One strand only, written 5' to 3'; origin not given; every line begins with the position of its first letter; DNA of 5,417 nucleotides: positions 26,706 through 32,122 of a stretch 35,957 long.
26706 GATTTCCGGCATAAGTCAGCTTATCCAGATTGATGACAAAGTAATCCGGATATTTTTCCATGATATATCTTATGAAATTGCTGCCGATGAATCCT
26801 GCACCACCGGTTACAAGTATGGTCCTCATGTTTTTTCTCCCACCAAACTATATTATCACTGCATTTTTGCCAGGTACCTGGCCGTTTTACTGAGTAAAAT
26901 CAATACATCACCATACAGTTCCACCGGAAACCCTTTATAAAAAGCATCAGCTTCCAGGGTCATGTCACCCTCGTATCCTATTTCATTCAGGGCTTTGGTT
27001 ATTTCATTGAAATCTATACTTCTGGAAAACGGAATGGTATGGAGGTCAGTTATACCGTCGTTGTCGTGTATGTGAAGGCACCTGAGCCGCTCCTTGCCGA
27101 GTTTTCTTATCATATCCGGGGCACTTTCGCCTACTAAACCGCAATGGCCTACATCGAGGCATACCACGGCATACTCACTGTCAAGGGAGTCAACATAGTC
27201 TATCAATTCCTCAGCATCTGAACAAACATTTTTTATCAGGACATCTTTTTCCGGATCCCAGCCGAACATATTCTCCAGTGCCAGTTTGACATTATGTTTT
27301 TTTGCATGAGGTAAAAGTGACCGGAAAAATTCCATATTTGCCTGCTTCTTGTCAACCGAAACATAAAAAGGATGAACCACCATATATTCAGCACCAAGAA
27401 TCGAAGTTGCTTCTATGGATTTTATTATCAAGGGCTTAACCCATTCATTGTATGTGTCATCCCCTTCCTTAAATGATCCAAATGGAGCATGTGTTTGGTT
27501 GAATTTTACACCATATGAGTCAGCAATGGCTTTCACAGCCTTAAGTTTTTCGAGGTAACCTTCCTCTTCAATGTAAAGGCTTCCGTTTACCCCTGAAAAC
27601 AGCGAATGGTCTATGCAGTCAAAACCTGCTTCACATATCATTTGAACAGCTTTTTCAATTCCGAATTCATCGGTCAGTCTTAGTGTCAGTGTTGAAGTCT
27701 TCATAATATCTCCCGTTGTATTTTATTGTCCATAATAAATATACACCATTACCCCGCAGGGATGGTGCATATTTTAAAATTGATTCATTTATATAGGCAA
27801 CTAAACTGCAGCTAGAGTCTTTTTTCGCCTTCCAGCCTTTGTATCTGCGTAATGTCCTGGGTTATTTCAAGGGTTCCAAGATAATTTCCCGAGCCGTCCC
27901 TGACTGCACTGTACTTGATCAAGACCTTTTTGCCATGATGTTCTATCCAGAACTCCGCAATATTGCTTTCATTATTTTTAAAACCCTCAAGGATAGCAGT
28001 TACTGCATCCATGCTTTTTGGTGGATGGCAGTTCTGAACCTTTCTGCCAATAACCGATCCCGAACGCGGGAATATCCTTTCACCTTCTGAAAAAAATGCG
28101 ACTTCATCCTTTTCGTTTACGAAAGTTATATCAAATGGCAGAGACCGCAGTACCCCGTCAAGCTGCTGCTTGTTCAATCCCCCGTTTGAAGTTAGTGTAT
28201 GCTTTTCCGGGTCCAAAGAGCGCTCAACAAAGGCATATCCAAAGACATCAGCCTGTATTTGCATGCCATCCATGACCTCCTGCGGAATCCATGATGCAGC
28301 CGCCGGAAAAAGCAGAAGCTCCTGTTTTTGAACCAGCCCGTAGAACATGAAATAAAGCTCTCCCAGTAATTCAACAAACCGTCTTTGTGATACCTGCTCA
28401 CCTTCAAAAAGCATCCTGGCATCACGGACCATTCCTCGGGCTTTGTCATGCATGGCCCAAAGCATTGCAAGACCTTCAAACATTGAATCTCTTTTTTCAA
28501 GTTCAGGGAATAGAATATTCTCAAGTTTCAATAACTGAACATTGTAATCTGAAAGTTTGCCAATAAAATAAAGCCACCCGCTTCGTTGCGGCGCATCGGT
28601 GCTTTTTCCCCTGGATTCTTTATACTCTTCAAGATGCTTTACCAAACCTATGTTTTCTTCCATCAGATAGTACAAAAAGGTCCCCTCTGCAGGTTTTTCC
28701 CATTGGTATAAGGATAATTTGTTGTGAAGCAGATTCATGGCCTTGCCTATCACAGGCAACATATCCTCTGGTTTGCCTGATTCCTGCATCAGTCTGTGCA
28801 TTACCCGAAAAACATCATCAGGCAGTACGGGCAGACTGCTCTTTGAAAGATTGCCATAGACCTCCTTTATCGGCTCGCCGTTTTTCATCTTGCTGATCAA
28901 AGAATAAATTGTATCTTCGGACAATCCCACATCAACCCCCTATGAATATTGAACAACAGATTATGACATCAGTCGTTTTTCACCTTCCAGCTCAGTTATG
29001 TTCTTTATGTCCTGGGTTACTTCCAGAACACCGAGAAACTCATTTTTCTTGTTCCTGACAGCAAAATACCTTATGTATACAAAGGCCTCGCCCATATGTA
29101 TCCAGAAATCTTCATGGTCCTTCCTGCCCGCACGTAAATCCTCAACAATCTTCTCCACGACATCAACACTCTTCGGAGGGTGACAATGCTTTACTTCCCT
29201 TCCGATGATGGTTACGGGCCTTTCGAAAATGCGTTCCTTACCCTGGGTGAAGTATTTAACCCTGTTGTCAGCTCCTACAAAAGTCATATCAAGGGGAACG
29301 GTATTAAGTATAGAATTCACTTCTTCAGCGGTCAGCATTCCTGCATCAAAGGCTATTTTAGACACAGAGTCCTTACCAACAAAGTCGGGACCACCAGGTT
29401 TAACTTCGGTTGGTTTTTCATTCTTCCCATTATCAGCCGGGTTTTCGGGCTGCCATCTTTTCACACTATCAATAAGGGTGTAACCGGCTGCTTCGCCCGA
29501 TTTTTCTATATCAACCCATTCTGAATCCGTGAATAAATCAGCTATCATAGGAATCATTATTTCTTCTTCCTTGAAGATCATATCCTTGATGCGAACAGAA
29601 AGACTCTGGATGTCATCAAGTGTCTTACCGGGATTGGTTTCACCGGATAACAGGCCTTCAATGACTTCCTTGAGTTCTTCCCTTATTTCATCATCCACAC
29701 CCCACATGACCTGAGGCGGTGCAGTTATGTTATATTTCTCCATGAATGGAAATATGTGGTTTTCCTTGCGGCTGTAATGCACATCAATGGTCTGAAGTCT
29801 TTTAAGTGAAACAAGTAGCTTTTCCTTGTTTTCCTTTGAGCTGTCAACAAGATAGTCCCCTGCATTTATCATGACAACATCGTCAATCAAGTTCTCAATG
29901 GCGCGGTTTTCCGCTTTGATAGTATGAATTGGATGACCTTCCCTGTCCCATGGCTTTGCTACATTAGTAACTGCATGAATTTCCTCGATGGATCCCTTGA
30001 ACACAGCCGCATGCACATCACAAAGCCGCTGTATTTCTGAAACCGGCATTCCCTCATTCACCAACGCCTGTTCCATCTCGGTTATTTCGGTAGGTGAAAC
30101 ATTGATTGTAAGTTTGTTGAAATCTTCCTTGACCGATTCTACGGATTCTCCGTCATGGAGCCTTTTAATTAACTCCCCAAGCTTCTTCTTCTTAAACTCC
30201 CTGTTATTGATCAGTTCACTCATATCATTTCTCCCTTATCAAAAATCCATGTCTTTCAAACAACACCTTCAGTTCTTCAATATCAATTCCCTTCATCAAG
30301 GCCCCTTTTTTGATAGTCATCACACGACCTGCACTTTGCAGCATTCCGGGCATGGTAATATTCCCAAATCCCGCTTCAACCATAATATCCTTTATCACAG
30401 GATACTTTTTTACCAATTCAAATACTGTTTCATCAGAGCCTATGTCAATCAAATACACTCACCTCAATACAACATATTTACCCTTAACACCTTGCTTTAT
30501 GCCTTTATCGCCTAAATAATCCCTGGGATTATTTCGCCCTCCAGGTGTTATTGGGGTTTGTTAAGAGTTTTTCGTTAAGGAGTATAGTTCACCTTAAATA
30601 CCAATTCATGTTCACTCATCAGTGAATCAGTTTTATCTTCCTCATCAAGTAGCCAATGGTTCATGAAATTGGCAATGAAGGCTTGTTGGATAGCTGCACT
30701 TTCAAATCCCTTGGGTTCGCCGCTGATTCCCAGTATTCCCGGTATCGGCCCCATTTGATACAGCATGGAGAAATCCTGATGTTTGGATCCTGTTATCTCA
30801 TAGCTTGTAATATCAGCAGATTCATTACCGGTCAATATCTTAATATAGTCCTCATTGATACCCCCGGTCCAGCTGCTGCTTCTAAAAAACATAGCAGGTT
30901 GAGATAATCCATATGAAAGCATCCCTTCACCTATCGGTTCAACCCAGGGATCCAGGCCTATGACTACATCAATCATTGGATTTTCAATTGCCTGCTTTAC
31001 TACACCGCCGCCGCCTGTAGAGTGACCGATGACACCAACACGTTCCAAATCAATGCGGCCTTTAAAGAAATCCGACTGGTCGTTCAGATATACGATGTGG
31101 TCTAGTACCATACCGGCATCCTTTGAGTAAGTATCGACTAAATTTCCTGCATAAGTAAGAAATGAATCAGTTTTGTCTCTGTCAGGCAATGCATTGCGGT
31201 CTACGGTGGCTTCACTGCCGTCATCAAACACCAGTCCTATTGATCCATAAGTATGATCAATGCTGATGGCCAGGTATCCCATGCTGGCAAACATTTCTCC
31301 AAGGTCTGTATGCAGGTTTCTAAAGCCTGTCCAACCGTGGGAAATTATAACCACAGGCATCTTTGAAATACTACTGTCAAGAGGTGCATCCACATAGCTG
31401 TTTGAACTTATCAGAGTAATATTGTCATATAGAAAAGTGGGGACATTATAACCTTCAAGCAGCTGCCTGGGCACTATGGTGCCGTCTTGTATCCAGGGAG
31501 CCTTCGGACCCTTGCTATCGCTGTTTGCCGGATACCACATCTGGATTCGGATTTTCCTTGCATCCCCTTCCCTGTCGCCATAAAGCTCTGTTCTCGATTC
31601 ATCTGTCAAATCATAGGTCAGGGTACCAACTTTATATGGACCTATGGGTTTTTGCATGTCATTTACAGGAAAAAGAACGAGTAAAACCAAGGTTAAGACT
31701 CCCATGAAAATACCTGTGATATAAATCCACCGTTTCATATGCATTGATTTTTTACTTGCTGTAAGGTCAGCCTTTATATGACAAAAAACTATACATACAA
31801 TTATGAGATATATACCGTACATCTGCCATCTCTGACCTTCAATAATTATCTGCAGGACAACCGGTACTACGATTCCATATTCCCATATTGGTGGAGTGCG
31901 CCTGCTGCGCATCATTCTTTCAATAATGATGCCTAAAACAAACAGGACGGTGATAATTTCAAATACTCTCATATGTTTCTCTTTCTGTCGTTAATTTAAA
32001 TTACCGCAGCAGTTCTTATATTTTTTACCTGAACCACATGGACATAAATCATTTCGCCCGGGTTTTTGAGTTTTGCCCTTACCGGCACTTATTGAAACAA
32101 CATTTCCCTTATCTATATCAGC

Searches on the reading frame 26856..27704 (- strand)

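Call 5: search_protein_families(library=pfam, proteins=[window:26856-27704:-], max_evalue=0.01)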
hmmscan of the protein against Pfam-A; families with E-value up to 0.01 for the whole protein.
window:26856-27704:- (282 aa): 2 families
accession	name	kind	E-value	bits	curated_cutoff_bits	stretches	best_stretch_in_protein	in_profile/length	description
PF01261.30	AP_endonuc_2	-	2.2e-28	100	31.1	1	25-252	6-229/249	Xylose isomerase-like TIM barrel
PF03786.19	UxuA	-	4.1e-05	23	23.7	1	119-249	179-315/352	D-mannonate dehydratase (UxuA)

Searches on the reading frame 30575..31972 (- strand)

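Call 5: search_protein_families(library=pfam, proteins=[window:30575-31972:-], max_evalue=0.01)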
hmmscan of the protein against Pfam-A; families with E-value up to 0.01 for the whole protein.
window:30575-31972:- (465 aa): 3 families
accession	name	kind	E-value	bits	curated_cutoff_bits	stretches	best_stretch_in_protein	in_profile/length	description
PF03403.19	PAF-AH_p_II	-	1.4e-21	76.9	20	2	291-429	202-340/372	Platelet-activating factor acetylhydrolase, isoform II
PF12740.14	PETase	-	5.2e-10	39.6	28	1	295-344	109-159/263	PET hydrolase-like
PF01738.24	DLH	-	1.5e-05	25.1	21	1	200-339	11-126/217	Dienelactone hydrolase family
